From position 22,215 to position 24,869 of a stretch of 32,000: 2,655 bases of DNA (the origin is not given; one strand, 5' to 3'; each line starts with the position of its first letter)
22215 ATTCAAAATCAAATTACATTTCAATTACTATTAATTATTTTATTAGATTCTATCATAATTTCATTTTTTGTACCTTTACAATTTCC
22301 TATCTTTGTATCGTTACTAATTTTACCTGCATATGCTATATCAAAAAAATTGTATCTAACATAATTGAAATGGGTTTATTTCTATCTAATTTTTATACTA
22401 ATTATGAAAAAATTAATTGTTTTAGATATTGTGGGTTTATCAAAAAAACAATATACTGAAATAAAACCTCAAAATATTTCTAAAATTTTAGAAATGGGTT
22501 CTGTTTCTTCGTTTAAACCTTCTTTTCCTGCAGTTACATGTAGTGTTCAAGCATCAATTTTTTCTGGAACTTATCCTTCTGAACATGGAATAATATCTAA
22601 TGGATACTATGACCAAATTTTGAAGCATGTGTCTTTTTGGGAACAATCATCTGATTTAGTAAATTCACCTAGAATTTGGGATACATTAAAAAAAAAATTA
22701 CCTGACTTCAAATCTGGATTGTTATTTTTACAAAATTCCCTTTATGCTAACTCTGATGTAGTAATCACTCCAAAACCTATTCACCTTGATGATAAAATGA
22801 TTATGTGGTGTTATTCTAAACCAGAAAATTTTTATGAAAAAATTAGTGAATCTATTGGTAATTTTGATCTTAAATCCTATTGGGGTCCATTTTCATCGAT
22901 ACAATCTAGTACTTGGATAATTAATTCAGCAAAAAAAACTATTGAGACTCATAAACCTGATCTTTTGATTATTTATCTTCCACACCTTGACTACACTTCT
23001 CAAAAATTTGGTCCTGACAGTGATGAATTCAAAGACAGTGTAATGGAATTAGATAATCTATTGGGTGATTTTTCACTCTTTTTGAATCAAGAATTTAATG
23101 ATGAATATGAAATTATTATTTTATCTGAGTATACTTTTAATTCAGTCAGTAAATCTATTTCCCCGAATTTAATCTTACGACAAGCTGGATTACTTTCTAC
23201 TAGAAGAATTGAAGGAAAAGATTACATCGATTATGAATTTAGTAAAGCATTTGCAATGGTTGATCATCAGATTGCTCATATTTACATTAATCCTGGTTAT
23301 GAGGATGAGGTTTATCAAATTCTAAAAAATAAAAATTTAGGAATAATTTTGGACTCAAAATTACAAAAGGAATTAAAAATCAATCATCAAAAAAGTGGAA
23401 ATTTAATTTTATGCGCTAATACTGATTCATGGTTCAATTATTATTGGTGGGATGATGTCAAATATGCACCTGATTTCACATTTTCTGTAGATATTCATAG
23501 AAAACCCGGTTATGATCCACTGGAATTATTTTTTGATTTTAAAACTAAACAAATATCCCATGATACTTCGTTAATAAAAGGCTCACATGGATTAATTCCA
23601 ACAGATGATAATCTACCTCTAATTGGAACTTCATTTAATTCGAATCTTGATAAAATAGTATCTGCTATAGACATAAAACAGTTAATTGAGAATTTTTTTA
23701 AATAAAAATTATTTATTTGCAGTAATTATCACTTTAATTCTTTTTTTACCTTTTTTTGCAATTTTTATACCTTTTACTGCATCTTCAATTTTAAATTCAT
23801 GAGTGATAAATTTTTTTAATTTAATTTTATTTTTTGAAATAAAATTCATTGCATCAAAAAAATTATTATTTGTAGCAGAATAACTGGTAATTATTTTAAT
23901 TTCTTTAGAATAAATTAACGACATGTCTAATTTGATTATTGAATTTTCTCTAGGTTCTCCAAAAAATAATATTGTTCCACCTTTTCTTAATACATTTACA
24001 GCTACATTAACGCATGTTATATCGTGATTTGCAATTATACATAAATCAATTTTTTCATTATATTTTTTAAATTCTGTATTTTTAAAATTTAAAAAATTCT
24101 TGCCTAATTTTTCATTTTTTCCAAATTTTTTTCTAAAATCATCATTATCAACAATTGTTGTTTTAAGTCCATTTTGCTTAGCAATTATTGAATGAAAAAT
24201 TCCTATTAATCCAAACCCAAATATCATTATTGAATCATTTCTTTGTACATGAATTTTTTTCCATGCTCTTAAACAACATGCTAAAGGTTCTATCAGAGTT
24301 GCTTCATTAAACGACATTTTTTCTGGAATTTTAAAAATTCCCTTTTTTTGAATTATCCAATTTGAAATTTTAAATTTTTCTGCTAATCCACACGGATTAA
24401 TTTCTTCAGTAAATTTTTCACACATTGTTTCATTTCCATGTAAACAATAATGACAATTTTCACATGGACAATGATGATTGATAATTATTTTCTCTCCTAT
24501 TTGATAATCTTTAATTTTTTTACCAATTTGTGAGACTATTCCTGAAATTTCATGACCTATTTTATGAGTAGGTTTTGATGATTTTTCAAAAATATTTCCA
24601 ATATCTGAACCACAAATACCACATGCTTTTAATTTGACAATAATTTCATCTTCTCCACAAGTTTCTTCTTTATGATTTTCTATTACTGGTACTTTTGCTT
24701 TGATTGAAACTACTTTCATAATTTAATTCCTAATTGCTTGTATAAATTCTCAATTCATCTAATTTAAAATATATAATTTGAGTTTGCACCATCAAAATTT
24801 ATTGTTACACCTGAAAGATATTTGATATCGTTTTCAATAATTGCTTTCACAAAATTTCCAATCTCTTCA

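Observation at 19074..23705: Archaeal 'ebo-like' operon: TIM barrel, TatD, TIM barrel, UbiA and NPP, tightly coupled, without the cyclase or EboA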

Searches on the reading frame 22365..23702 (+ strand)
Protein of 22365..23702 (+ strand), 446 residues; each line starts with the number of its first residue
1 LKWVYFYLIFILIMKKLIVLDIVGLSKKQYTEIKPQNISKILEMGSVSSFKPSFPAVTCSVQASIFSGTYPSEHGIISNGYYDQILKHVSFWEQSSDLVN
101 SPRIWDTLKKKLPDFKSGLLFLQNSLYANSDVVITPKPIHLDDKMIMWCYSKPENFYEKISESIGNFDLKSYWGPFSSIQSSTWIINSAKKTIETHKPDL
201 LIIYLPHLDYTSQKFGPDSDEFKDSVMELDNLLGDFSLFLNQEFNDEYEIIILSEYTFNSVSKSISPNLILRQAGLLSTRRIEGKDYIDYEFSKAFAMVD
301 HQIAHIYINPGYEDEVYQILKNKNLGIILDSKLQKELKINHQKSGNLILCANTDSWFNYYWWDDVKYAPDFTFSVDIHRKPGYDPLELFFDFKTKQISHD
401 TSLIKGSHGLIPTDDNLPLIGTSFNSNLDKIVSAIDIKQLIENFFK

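Call 3: search_protein_families(library=pfam, proteins=[window:22365-23702:+], max_evalue=0.01)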
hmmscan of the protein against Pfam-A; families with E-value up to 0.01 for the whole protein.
window:22365-23702:+ (446 aa): 2 families
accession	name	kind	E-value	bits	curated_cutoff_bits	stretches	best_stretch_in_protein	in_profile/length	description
PF01663.27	Phosphodiest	-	4.1e-50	171.8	23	1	17-384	1-342/342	Type I phosphodiesterase / nucleotide pyrophosphatase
PF13654.12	AAA_32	-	0.0077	16.7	21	0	96-149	54-107/133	LonB-like, AAA domain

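Call 4: search_protein_families(library=ncbifam, proteins=[window:22365-23702:+], max_evalue=0.01)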
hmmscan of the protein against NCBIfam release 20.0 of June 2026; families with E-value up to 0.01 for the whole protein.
window:22365-23702:+ (446 aa): 3 families
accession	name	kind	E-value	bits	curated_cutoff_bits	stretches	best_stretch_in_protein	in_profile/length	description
NF042991.1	alk_phos_PafA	equivalog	2.6e-09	36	650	2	54-88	83-117/554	alkaline phosphatase PafA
TIGR02335.1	hydr_PhnA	equivalog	0.00011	21.4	407.55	0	37-84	39-86/408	phosphonoacetate hydrolase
NF051873.1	AlkPhosPhoY32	equivalog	0.0024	16.4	1000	0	57-87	68-98/539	alkaline phosphatase PhoY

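Call 46: search_solved_structures(query=window:22404-23702:+, max_evalue=0.001)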
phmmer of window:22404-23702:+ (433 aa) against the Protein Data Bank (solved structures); distinct sequences matched with E-value up to 0.001: 36.
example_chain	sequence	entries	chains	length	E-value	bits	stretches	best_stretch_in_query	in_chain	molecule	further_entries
5tj3_A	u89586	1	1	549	1.9e-06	30.5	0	185-237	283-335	Alkaline phosphatase PafA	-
2gsn_A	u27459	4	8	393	8.6e-06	28.3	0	6-92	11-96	phosphodiesterase-nucleotide pyrophosphatase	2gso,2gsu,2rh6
7n1s_A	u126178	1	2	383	1.1e-05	28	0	6-92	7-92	Phosphodiesterase-nucleotide pyrophosphatase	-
5tcd_A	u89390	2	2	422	4.3e-05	26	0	184-253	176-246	Ectonucleotide pyrophosphatase/phosphodiesterase family member 7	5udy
7mw8_D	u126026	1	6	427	5.5e-05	25.6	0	6-92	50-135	Phosphodiesterase-nucleotide pyrophosphatase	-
5too_A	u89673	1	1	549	7.8e-05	25.1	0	185-237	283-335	Alkaline phosphatase PafA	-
4zg7_A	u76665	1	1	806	0.00012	24.5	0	16-74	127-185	Ectonucleotide pyrophosphatase/phosphodiesterase family member 2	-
6w35_A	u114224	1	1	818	0.00013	24.4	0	16-74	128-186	Ectonucleotide pyrophosphatase/phosphodiesterase 2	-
4zg6_A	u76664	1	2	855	0.00014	24.3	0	16-74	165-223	Ectonucleotide pyrophosphatase/phosphodiesterase family member 2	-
4zg9_A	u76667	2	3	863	0.00014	24.3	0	16-74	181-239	Ectonucleotide pyrophosphatase/phosphodiesterase family member 2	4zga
5kxa_A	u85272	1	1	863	0.00014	24.3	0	16-74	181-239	Ectonucleotide pyrophosphatase/phosphodiesterase family member 2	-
5m7m_A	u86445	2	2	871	0.00015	24.2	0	16-74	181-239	Ectonucleotide pyrophosphatase/phosphodiesterase family member 2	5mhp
8c3o_A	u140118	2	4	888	0.00016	24.1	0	16-74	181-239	Ectonucleotide pyrophosphatase/phosphodiesterase family member 2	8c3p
7p0k_AAA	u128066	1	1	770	0.00049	22.5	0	17-78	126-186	Isoform 2 of Ectonucleotide pyrophosphatase/phosphodiesterase family member 2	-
6wet_AaA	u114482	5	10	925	0.00052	22.4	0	25-108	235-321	Ectonucleotide pyrophosphatase/phosphodiesterase family member 1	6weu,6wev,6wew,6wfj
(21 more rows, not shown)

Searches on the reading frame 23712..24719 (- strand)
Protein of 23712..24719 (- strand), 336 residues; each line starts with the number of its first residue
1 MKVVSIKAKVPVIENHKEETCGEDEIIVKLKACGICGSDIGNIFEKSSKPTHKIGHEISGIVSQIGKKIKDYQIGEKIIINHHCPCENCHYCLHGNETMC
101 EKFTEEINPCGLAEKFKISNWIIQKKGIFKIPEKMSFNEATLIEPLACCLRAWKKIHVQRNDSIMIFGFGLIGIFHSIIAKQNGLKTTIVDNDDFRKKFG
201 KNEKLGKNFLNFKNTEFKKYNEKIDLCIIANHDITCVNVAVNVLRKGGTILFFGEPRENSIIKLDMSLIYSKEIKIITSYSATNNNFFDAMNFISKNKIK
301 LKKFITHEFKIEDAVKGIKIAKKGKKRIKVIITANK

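Call 3: search_protein_families(library=pfam, proteins=[window:23712-24719:-], max_evalue=0.01)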
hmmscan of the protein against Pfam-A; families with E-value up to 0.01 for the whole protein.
window:23712-24719:- (336 aa): 3 families
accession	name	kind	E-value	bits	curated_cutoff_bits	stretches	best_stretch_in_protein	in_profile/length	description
PF08240.17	ADH_N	-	2.1e-19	70.1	23.5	1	22-116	1-92/104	Alcohol dehydrogenase GroES-like domain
PF00107.32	ADH_zinc_N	-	3.8e-08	33.8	31.8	1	172-295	2-128/129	Zinc-binding dehydrogenase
PF16912.11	Glu_dehyd_C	-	2.2e-05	24.5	34.9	1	140-332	4-209/211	Glucose dehydrogenase C-terminus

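Call 4: search_protein_families(library=ncbifam, proteins=[window:23712-24719:-], max_evalue=0.01)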
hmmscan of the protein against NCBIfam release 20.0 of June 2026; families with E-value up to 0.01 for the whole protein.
window:23712-24719:- (336 aa): 20 families
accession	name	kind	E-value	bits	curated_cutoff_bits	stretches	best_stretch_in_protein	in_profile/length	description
NF010344.0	PRK13771.1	subfamily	7.5e-34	117.2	349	1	3-334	5-333/334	putative alcohol dehydrogenase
NF003808.0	PRK05396.1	equivalog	5.5e-32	111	380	1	13-333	15-339/341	L-threonine 3-dehydrogenase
TIGR00692.1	tdh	equivalog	1.3e-30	106.6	458.35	1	21-332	21-338/340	L-threonine 3-dehydrogenase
NF041172.1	AcrlCoa_red_Thmprot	equivalog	1.6e-28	99.7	500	1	3-333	3-333/334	acryloyl-CoA reductase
NF007489.0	PRK10083.1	equivalog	3.4e-28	98.6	376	1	12-333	13-336/339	Zn-dependent oxidoreductase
NF007642.0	PRK10309.1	equivalog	2.2e-27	96.2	550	1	4-331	6-343/347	galactitol-1-phosphate 5-dehydrogenase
NF041097.1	keto_inos_dh_IolM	equivalog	3.4e-27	95.1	450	1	9-332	39-388/389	scyllo-inosose 3-dehydrogenase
NF007375.0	PRK09880.1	equivalog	2.6e-26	92.2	469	1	4-332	10-341/344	L-idonate 5-dehydrogenase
NF006940.0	PRK09422.1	equivalog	1.5e-24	86.6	344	1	3-330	5-331/338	alcohol dehydrogenase AdhP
NF047908.1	AldhRedAhr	equivalog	1.5e-24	86.5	470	1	17-333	22-334/335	NADPH-dependent aldehyde reductase Ahr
TIGR03989.1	Rxyl_3153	subfamily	4.7e-19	68.9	440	2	13-102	16-107/370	NDMA-dependent alcohol dehydrogenase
TIGR03201.1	dearomat_had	equivalog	5.3e-18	65.2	338.65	1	20-331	20-346/349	6-hydroxycyclohex-1-ene-1-carbonyl-CoA dehydrogenase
TIGR03451.1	mycoS_dep_FDH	equivalog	6e-18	64.8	512.9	1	20-326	23-351/358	S-(hydroxymethyl)mycothiol dehydrogenase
TIGR03366.1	HpnZ_proposed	hypoth_equivalog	4.6e-16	58.9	328.1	1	23-298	5-297/315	putative phosphonate catabolism associated alcohol dehydrogenase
TIGR02822.1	adh_fam_2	subfamily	1.7e-12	47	283.5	1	19-323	23-319/329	zinc-binding alcohol dehydrogenase family protein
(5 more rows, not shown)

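Call 63: search_solved_structures(query=window:23712-24719:-, max_evalue=1e-10)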
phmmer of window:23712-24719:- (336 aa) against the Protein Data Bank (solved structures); distinct sequences matched with E-value up to 1e-10: 58.
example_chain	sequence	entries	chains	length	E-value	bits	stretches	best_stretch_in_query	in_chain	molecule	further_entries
1e3j_A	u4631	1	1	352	5e-31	111.2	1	22-334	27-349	NADP(H)-DEPENDENT KETOSE REDUCTASE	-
3qe3_A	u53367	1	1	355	7.7e-25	90.9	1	13-332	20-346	Sorbitol dehydrogenase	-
1pl6_A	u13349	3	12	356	6.7e-24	87.8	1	13-330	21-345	Sorbitol dehydrogenase | human sorbitol dehydrogenase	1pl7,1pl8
5vm2_A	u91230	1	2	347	1.6e-23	86.5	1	22-326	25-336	Alcohol dehydrogenase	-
7y9p_A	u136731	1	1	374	1.7e-23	86.4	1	23-333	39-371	Xylitol dehydrogenase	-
4ilk_A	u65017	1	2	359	2e-23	86.2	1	19-333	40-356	Starvation sensing protein rspB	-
1rjw_A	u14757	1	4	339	9.2e-23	84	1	13-302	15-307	Alcohol dehydrogenase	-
3pii_A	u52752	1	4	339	1.7e-22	83.1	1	13-302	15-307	Alcohol dehydrogenase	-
4ej6_A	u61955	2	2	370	1.2e-21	80.3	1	21-331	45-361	Putative zinc-binding dehydrogenase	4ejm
3m6i_A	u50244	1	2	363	9.4e-21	77.4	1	16-326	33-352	L-arabinitol 4-dehydrogenase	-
4a2c_A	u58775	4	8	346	5.8e-20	74.8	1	12-319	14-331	GALACTITOL-1-PHOSPHATE 5-DEHYDROGENASE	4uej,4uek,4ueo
3gfb_A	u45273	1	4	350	2.9e-19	72.5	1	22-325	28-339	L-threonine 3-dehydrogenase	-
6iqd_A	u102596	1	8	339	6.6e-18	68.1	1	18-327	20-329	Alcohol dehydrogenase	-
5kia_A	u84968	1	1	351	1.1e-17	67.4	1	17-326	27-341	L-threonine 3-dehydrogenase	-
2dfv_A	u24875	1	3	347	2.2e-17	66.4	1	22-324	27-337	Probable L-threonine 3-dehydrogenase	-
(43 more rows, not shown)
